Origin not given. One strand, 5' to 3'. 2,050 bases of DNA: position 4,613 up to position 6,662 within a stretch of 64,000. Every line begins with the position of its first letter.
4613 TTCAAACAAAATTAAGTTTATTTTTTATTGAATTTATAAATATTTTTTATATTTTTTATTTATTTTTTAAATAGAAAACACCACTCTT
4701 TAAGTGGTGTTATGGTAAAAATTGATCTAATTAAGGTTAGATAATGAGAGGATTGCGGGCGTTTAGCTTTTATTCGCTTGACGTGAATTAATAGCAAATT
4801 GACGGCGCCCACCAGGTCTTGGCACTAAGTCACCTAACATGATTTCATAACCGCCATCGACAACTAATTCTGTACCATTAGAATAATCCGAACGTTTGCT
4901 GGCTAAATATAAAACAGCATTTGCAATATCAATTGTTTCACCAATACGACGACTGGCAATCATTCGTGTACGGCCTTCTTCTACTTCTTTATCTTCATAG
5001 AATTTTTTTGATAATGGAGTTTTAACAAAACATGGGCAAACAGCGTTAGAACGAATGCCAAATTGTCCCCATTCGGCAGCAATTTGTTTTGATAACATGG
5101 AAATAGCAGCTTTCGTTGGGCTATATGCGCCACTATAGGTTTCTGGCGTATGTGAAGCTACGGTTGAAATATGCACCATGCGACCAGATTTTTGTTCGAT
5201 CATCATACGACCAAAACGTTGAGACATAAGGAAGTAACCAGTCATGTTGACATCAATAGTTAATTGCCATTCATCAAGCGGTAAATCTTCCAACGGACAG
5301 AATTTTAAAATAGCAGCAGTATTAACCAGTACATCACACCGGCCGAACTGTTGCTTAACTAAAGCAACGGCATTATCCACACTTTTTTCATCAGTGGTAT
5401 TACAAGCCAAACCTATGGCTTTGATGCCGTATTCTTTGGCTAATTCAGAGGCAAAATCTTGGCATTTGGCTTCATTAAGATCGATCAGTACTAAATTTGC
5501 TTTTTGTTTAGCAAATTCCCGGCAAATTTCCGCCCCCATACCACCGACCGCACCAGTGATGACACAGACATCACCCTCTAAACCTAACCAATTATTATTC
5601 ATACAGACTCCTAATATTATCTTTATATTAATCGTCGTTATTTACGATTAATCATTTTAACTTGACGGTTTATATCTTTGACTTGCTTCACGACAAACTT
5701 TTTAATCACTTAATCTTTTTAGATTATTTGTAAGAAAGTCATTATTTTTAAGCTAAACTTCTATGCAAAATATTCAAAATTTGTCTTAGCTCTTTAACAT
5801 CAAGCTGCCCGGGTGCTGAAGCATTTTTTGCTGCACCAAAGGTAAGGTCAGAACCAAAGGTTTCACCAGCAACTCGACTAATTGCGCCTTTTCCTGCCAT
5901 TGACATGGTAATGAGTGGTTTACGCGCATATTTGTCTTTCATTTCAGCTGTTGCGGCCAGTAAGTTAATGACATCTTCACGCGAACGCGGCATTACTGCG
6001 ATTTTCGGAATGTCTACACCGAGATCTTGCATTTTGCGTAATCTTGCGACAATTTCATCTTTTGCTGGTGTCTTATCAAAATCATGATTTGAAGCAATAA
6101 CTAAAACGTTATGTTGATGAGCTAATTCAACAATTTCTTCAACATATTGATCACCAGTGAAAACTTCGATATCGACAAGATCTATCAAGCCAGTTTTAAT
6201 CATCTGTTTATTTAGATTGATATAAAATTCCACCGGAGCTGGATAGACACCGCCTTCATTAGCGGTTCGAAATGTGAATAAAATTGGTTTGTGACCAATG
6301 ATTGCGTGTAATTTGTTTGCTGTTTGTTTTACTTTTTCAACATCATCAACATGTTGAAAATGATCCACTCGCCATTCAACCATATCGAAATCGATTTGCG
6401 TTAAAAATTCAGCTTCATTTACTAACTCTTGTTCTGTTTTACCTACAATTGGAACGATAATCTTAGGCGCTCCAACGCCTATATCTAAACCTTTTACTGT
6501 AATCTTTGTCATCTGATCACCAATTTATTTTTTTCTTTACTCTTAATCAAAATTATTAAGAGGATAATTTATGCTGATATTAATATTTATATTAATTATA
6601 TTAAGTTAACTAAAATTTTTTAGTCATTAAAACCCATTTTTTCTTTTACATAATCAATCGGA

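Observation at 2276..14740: Expanded quinate/shikimate (ydiB-aroD) cluster with a FadH-like flavoprotein, SDR, TIM-barrel enzyme, two MFS transporters, aroL, an AKR and a LysR regulator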

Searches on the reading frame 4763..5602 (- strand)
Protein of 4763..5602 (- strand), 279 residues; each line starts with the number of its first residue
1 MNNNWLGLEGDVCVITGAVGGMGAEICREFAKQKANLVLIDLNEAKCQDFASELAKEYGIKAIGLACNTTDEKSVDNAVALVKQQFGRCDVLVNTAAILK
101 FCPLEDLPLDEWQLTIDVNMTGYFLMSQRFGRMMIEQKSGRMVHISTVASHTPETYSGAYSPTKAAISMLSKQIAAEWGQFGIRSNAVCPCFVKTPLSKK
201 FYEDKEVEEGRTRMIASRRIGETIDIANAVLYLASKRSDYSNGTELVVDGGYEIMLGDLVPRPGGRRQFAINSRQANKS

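Call 3: search_protein_families(library=pfam, proteins=[window:4763-5602:-])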
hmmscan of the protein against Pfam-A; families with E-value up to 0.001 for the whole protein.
window:4763-5602:- (279 aa): 5 families
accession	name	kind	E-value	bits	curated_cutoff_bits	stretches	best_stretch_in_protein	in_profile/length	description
PF13561.12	adh_short_C2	-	8.1e-61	206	27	1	17-252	1-235/236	Enoyl-(Acyl carrier protein) reductase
PF00106.31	adh_short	-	5.5e-51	173.3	26.6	1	12-205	2-194/195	short chain dehydrogenase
PF08659.16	KR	-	2.9e-10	40.8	22.6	1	14-170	4-159/180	KR domain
PF02719.21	Polysacc_synt_2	-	3.5e-07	30.1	20.2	1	14-174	2-152/293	Polysaccharide biosynthesis protein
PF01370.27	Epimerase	-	0.00044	20.2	20.9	1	14-148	2-116/240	NAD dependent epimerase/dehydratase family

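Call 4: search_protein_families(library=ncbifam, proteins=[window:4763-5602:-])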
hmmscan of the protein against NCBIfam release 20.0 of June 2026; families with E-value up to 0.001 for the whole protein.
window:4763-5602:- (279 aa): 230 families (the best 25 are shown)
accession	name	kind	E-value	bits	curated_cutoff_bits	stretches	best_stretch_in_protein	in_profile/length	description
NF005559.1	PRK07231.1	subfamily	8.6e-62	208.9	215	1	8-252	2-247/249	glucose 1-dehydrogenase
NF005309.0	PRK06841.1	subfamily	7.6e-58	196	286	1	6-254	11-254/255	GolD/DthD family dehydrogenase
NF005446.0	PRK07035.1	equivalog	2.9e-56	190.6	373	1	3-252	4-253/255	SDR family oxidoreductase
NF004198.0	PRK05653.1-3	equivalog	7.1e-55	186.1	296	1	8-253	5-247/248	3-oxoacyl-ACP reductase FabG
NF006070.0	PRK08213.1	subfamily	1.4e-51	175.5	279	1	7-254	9-258/259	gluconate 5-dehydrogenase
NF009093.0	PRK12429.1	subfamily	9e-51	172.6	258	1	8-253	3-257/259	3-hydroxybutyrate dehydrogenase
TIGR01963.1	PHB_DH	subfamily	1.6e-50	171.7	307.05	1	12-253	3-253/255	3-hydroxybutyrate dehydrogenase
TIGR01830.1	3oxo_ACP_reduc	equivalog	9.2e-50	169.6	297.75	1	14-251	2-237/239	3-oxoacyl-[acyl-carrier-protein] reductase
NF005488.0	PRK07097.1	equivalog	7.2e-49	166.3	369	1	3-257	3-262/266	gluconate 5-dehydrogenase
NF005067.0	PRK06484.1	equivalog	5.1e-48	163.9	713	1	11-254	10-253/524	short chain dehydrogenase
NF004791.0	PRK06138.1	equivalog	9.7e-48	162.7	312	1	8-254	3-251/252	SDR family oxidoreductase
NF006132.0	PRK08277.1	subfamily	3.1e-47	161.2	281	2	105-254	121-276/280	D-mannonate oxidoreductase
NF005681.0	PRK07478.1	subfamily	2.9e-46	157.9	267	1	8-255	4-252/254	SDR family oxidoreductase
NF052558.1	MBtsdlDhBudC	equivalog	3.7e-46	157.7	270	1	9-253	2-242/250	meso-2,3-butanediol dehydrogenase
NF009466.0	PRK12826.1-2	subfamily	4e-46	157.5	222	1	12-253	5-245/248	3-oxoacyl-ACP reductase FabG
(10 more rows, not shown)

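Call 39: search_solved_structures(query=window:4763-5602:-, max_evalue=1e-35)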
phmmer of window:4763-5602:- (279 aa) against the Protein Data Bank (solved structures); distinct sequences matched with E-value up to 1e-35: 9.
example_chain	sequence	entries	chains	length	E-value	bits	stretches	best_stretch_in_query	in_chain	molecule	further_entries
4npc_A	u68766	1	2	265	1.1e-42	149.7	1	9-255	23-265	Sorbitol dehydrogenase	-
4ni5_A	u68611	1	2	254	1.8e-38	135.8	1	9-253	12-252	Oxidoreductase, short-chain dehydrogenase/reductase family protein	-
4g81_D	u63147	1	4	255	7.8e-37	130.5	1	8-253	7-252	Putative hexonate dehydrogenase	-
4nbu_A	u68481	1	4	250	1e-36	130.1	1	8-252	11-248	3-oxoacyl-(Acyl-carrier-protein) reductase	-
6zzq_A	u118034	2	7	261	1.2e-36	129.8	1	8-253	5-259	3-hydroxybutyrate dehydrogenase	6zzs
4jro_A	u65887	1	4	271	3.4e-36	128.4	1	3-252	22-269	FabG protein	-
4z9x_A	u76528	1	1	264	5e-36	127.8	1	4-257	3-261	Gluconate 5-dehydrogenase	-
1vl8_A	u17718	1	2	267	6.2e-36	127.5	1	7-252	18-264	Gluconate 5-dehydrogenase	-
2wdz_A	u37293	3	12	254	8.2e-36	127.1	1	8-254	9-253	SHORT-CHAIN DEHYDROGENASE/REDUCTASE | GALACTITOL DEHYDROGENASE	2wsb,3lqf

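Call 64: find_homologous_proteins(query=window:4763-5602:-, max_evalue=1e-60)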
Query window:4763-5602:- (279 aa): 520 proteins with E <= 1e-60 among 3893 candidates; the best 120 are listed.
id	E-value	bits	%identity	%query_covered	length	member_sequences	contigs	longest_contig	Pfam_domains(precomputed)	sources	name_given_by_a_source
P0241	2.1e-176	603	96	100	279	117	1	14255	PF08659.17,PF02719.22,PF13561.13,PF00106.32,PF01370.28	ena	-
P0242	1.7e-165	567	88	100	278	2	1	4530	PF08659.17,PF02719.22,PF13561.13,PF00106.32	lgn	-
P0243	6.1e-165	565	88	100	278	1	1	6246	PF08659.17,PF02719.22,PF13561.13,PF00106.32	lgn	-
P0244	6.1e-165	565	88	100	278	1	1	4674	PF08659.17,PF02719.22,PF13561.13,PF00106.32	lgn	-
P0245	1.2e-164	564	88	100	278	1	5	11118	PF08659.17,PF02719.22,PF13561.13,PF00106.32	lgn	-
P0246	1.2e-164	564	88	100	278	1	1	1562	PF08659.17,PF02719.22,PF13561.13,PF00106.32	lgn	-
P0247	1.6e-164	564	88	100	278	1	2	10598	PF08659.17,PF02719.22,PF13561.13,PF00106.32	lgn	-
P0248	1.6e-164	564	88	100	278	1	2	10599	PF08659.17,PF02719.22,PF13561.13,PF00106.32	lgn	-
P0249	2.0e-162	557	88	100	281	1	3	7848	PF08659.17,PF02719.22,PF13561.13,PF00106.32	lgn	-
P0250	5.2e-162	556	87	100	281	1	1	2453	PF08659.17,PF02719.22,PF13561.13,PF00106.32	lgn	-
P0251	8.7e-160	548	86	99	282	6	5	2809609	PF08659.17,PF02719.22,PF13561.13,PF00106.32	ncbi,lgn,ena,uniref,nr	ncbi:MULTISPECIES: SDR family NAD(P)-dependent oxidoreductase [unclassified Gilliamella]|uniref:SDR 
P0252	1.1e-159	548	88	97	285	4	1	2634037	PF08659.17,PF02719.22,PF13561.13,PF00106.32,PF01370.28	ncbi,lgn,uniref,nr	ncbi:SDR family NAD(P)-dependent oxidoreductase [Zophobihabitans entericus]|uniref:SDR family oxidor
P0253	4.2e-158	543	84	100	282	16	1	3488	PF08659.17,PF02719.22,PF13561.13,PF00106.32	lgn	-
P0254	1.8e-157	541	87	96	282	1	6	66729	PF08659.17,PF02719.22,PF13561.13,PF00106.32,PF01370.28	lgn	-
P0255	2.2e-157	541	85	100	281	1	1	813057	PF08659.17,PF02719.22,PF13561.13,PF00106.32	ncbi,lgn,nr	ncbi:SDR family NAD(P)-dependent oxidoreductase [Orbaceae bacterium ESL0721]|nr:SDR family NAD(P)-de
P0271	4.3e-120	418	68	99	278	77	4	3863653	PF08659.17,PF13561.13,PF00106.32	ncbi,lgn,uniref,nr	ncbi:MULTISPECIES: SDR family NAD(P)-dependent oxidoreductase [Enterococcus]|uniref:2-deoxy-D-glucon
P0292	3.2e-116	406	64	100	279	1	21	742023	PF08659.17,PF02719.22,PF13561.13,PF00106.32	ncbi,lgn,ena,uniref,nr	ncbi:SDR family NAD(P)-dependent oxidoreductase [Lactiplantibacillus mudanjiangensis]|uniref:2-deoxy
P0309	2.7e-115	403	65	97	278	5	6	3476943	PF08659.17,PF13561.13,PF00106.32,PF01370.28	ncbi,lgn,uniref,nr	ncbi:2-deoxy-D-gluconate 3-dehydrogenase [Secundilactobacillus paracollinoides]|uniref:2-deoxy-D-glu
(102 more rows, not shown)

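Call 65: find_encoding_contigs(protein=P0309, flank=10000, max_places=1)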
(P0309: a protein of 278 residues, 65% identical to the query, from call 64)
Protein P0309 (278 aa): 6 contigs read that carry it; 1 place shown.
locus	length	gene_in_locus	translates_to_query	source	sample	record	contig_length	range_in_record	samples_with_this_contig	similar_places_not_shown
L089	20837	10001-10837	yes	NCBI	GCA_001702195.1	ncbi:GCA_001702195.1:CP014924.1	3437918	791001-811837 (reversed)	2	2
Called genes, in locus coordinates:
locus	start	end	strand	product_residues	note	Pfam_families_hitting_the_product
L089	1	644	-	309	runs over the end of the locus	PF00126:HTH_1, PF03466:LysR_substrate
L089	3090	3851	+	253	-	PF01487:DHquinase_I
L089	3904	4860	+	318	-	PF02424:ApbE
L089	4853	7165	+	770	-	PF04205:FMN_bind, PF02525:Flavodoxin_2 (faint), PF00890:FAD_binding_2, PF01266:DAO, PF03486:HI0933_like (faint), PF07992:Pyr_redox_2 (weak), PF12831:FAD_oxidored, PF03358:FMN_red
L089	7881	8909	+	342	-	PF00793:DAHP_synth_1, PF03102:NeuB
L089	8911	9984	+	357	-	PF00465:Fe-ADH (faint), PF13685:Fe-ADH_2, PF01761:DHQ_synthase, PF24621:DHQS_C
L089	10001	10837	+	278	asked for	PF00106:adh_short, PF01370:Epimerase (faint), PF08659:KR, PF13561:adh_short_C2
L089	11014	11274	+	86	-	PF01381:HTH_3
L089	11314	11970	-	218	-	PF00302:CAT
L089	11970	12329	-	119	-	-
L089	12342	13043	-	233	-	PF09860:DUF2087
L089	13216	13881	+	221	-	PF00117:GATase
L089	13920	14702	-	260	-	PF02129:Peptidase_S15 (faint), PF20434:BD-FAE (faint), PF00561:Abhydrolase_1, PF12146:Hydrolase_4, PF12697:Abhydrolase_6, PF20408:Abhydrolase_11 (faint)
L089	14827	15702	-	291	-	PF00165:HTH_AraC, PF12833:HTH_18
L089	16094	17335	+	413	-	PF07690:MFS_1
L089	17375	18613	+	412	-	PF07690:MFS_1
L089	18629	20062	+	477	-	PF00890:FAD_binding_2, PF01134:GIDA (faint), PF01266:DAO, PF03486:HI0933_like (faint), PF12831:FAD_oxidored, PF13450:NAD_binding_8 (weak)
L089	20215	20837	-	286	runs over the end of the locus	-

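Call 66: find_encoding_contigs(protein=P0292, flank=10000, max_places=1)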
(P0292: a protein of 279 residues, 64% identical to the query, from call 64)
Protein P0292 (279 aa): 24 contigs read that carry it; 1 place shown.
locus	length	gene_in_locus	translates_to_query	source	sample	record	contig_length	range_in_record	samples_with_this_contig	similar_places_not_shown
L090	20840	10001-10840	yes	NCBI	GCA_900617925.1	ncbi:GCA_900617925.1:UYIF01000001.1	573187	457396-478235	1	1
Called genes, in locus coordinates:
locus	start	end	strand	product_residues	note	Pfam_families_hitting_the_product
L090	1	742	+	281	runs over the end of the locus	PF03123:CAT_RBD, PF00874:PRD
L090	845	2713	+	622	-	PF00367:PTS_EIIB, PF02378:PTS_EIIC, PF00358:PTS_EIIA_1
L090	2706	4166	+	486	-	PF00232:Glyco_hydro_1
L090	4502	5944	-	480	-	-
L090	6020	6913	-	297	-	PF00126:HTH_1, PF03466:LysR_substrate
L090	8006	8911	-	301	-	PF00126:HTH_1, PF03466:LysR_substrate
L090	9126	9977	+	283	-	PF01261:AP_endonuc_2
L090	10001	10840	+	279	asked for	PF00106:adh_short, PF02719:Polysacc_synt_2 (weak), PF08659:KR, PF13561:adh_short_C2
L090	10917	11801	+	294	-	PF08501:Shikimate_dh_N, PF18317:SDH_C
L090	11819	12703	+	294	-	PF08501:Shikimate_dh_N, PF18317:SDH_C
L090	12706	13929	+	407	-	PF07690:MFS_1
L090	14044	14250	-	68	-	-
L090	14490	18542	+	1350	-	PF17961:Big_8, PF05737:Collagen_bind, PF17802:SpaA, PF05738:Cna_B, PF17802:SpaA, PF05738:Cna_B, PF17802:SpaA, PF05738:Cna_B, +6 more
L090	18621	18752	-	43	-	-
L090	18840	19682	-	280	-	PF01381:HTH_3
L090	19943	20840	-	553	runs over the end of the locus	PF00496:SBP_bac_5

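Call 67: find_encoding_contigs(protein=P0271, flank=10000, max_places=1)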
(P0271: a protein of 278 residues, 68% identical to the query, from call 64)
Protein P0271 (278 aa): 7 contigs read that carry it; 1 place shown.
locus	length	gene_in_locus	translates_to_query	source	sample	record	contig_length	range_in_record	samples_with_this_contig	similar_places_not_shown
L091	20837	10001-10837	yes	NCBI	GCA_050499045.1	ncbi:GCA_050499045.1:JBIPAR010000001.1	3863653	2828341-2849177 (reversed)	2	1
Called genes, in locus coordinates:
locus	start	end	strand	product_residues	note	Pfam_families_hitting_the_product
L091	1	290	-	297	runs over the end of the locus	PF12784:PDDEXK_2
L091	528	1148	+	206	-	-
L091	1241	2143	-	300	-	PF00126:HTH_1, PF03466:LysR_substrate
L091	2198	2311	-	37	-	-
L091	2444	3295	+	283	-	PF01261:AP_endonuc_2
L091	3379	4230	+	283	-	PF08501:Shikimate_dh_N, PF18317:SDH_C (weak)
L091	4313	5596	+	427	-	PF07690:MFS_1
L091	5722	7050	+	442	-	-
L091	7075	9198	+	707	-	PF05378:Hydant_A_N, PF01968:Hydantoinase_A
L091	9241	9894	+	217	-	-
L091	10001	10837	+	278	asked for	PF00106:adh_short, PF08659:KR, PF13561:adh_short_C2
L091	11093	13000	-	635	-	PF05649:Peptidase_M13_N, PF01431:Peptidase_M13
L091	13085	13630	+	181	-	-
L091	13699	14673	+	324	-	PF13793:Pribosyltran_N, PF00156:Pribosyltran, PF14572:Pribosyl_synth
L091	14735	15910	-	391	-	PF07905:PucR, PF13556:HTH_30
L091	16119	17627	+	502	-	PF00497:SBP_bac_3, PF10613:Lig_chan-Glu_bd, PF00528:BPD_transp_1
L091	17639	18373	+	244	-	PF00005:ABC_tran, PF02463:SMC_N (weak), PF13304:AAA_21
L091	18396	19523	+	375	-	PF00155:Aminotran_1_2, PF01212:Beta_elim_lyase, PF00266:Aminotran_5 (weak), PF01053:Cys_Met_Meta_PP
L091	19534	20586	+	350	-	PF02423:OCD_Mu_crystall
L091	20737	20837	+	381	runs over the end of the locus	PF00266:Aminotran_5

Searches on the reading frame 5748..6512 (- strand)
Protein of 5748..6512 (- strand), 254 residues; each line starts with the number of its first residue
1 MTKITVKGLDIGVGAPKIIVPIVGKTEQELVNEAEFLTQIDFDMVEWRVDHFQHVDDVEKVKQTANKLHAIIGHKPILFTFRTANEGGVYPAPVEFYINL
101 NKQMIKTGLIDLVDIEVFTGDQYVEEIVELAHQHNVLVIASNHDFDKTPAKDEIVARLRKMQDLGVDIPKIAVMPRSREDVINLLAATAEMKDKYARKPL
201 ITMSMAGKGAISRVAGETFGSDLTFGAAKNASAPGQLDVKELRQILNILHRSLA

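Call 3: search_protein_families(library=pfam, proteins=[window:5748-6512:-])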
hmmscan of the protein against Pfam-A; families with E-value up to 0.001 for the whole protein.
window:5748-6512:- (254 aa): 1 family
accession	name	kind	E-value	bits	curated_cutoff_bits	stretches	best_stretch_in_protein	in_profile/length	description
PF01487.21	DHquinase_I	-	1.6e-78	264.4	22.2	1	20-246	2-230/230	Type I 3-dehydroquinase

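Call 4: search_protein_families(library=ncbifam, proteins=[window:5748-6512:-])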
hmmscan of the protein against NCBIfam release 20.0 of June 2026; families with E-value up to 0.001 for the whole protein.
window:5748-6512:- (254 aa): 5 families
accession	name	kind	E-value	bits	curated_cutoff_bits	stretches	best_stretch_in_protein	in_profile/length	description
TIGR01093.1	aroD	equivalog_domain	1.8e-76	257.2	139.3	1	17-246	1-229/229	type I 3-dehydroquinate dehydratase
NF002683.0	PRK02412.2-2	equivalog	5.4e-29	101.2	329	1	22-250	6-212/215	3-dehydroquinate dehydratase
NF010091.0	PRK13576.1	equivalog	5.6e-15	55.7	263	1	38-250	22-207/216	type I 3-dehydroquinate dehydratase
NF002321.0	PRK01261.1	equivalog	5.3e-08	33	287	1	4-246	9-223/229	3-dehydroquinate dehydratase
NF006802.0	PRK09310.1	equivalog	0.00024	20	598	1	111-242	81-203/477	bifunctional 3-dehydroquinate dehydratase/shikimate dehydrogenase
